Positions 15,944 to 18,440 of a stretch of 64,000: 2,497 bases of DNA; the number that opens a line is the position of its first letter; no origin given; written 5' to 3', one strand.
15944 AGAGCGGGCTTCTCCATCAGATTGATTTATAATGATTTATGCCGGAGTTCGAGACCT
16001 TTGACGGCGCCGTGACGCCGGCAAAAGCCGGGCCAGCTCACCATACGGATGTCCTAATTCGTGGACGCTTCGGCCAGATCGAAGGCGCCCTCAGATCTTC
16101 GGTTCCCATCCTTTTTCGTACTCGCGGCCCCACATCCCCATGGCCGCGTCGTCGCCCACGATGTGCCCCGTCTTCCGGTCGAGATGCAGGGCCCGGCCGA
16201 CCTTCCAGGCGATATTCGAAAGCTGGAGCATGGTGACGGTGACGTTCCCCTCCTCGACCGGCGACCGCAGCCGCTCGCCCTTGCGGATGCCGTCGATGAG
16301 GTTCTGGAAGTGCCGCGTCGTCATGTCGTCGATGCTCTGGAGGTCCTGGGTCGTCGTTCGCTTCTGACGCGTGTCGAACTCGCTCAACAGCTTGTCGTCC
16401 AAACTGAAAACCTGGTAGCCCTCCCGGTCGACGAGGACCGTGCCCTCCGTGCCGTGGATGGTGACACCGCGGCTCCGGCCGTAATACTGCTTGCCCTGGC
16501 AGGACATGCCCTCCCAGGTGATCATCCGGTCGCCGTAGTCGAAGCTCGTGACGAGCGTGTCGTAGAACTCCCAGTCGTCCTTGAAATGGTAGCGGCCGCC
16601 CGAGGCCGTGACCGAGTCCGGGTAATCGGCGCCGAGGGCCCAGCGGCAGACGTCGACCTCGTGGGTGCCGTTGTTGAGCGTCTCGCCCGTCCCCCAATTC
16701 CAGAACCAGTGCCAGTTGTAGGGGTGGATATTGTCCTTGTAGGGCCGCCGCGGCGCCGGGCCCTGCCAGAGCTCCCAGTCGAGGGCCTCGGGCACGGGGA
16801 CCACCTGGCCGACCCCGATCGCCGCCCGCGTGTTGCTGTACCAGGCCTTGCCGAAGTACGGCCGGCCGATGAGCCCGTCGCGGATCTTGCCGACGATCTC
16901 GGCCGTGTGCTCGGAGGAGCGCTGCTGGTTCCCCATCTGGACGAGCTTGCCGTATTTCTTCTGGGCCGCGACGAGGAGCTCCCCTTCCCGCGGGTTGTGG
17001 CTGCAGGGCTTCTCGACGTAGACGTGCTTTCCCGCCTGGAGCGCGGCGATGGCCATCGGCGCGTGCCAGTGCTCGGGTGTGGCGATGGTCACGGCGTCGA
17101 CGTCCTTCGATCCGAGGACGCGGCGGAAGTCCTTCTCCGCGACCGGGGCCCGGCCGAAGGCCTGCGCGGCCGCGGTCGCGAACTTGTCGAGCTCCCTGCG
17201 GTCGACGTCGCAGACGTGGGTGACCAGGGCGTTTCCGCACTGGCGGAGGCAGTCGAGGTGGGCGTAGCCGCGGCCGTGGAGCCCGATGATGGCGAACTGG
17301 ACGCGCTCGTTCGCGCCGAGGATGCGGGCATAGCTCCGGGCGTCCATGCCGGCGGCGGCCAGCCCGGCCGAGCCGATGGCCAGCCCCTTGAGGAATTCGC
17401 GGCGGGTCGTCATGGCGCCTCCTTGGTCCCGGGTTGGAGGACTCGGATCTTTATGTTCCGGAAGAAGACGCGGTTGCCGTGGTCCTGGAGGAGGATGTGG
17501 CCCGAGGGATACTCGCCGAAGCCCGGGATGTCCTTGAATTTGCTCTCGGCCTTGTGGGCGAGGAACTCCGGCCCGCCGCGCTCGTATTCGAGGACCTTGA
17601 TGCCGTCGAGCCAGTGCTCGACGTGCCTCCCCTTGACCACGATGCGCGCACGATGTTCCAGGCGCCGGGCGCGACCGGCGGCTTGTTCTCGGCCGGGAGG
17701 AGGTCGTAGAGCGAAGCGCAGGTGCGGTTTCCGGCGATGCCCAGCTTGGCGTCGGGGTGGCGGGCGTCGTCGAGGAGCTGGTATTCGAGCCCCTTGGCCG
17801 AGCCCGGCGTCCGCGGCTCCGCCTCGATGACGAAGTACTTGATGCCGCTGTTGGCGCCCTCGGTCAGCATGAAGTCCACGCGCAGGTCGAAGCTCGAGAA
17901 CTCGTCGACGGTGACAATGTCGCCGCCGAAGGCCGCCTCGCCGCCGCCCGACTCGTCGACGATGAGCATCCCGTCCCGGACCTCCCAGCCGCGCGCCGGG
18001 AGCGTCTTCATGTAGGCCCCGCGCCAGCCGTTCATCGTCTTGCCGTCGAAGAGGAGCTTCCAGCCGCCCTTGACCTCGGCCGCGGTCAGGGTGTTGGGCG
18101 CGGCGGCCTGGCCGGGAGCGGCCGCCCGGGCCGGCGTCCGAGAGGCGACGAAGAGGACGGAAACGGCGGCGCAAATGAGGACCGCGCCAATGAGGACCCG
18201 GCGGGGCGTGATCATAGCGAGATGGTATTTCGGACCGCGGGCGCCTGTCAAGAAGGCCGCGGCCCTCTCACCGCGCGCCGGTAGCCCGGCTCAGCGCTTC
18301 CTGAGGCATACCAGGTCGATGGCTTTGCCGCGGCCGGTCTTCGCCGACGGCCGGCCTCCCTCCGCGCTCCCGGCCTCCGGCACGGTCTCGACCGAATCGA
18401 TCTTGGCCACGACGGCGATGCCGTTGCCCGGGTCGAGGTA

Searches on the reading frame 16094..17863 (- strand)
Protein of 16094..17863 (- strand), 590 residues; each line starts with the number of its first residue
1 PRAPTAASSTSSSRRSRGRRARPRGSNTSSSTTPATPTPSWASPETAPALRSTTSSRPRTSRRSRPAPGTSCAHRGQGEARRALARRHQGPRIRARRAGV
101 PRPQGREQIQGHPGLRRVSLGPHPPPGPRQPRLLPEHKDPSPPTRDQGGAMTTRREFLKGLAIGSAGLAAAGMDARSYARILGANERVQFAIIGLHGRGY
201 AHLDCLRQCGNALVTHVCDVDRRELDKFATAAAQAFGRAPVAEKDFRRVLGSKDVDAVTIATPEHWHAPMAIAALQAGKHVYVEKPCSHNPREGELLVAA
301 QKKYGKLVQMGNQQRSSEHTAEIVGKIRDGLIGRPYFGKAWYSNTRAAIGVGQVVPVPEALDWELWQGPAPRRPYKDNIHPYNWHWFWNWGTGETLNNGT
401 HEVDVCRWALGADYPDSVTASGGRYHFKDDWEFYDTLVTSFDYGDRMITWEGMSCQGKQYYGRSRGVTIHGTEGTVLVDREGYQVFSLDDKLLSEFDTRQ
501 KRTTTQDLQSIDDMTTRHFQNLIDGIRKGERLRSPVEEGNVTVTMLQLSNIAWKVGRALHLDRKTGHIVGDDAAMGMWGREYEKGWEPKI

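Call 42: search_protein_families(library=pfam, proteins=[window:16094-17863:-], max_evalue=0.0001)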
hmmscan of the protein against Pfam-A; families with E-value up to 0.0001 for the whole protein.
window:16094-17863:- (590 aa): 4 families
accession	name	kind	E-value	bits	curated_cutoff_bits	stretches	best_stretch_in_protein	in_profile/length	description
PF01408.29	GFO_IDH_MocA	-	1.3e-18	68.3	24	1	189-311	2-119/120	Oxidoreductase family, NAD-binding Rossmann fold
PF19051.5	GFO_IDH_MocA_C2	-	2.9e-12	47.1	23.3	1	354-578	45-244/254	Oxidoreductase family, C-terminal alpha/beta domain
PF22725.1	GFO_IDH_MocA_C3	-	7.1e-09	36.2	27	1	377-476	29-123/124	GFO/IDH/MocA C-terminal domain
PF02894.22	GFO_IDH_MocA_C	-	1.9e-08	34.8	22.9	1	379-546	30-203/218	Oxidoreductase family, C-terminal alpha/beta domain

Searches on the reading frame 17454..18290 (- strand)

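Call 42: search_protein_families(library=pfam, proteins=[window:17454-18290:-], max_evalue=0.0001)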
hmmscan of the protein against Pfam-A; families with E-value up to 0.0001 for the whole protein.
window:17454-18290:- (279 aa): 1 family
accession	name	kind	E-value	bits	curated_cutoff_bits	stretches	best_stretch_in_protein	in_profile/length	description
PF06439.18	3keto-disac_hyd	-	2.4e-24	86.9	26.8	1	76-215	1-131/187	3-keto-disaccharide hydrolase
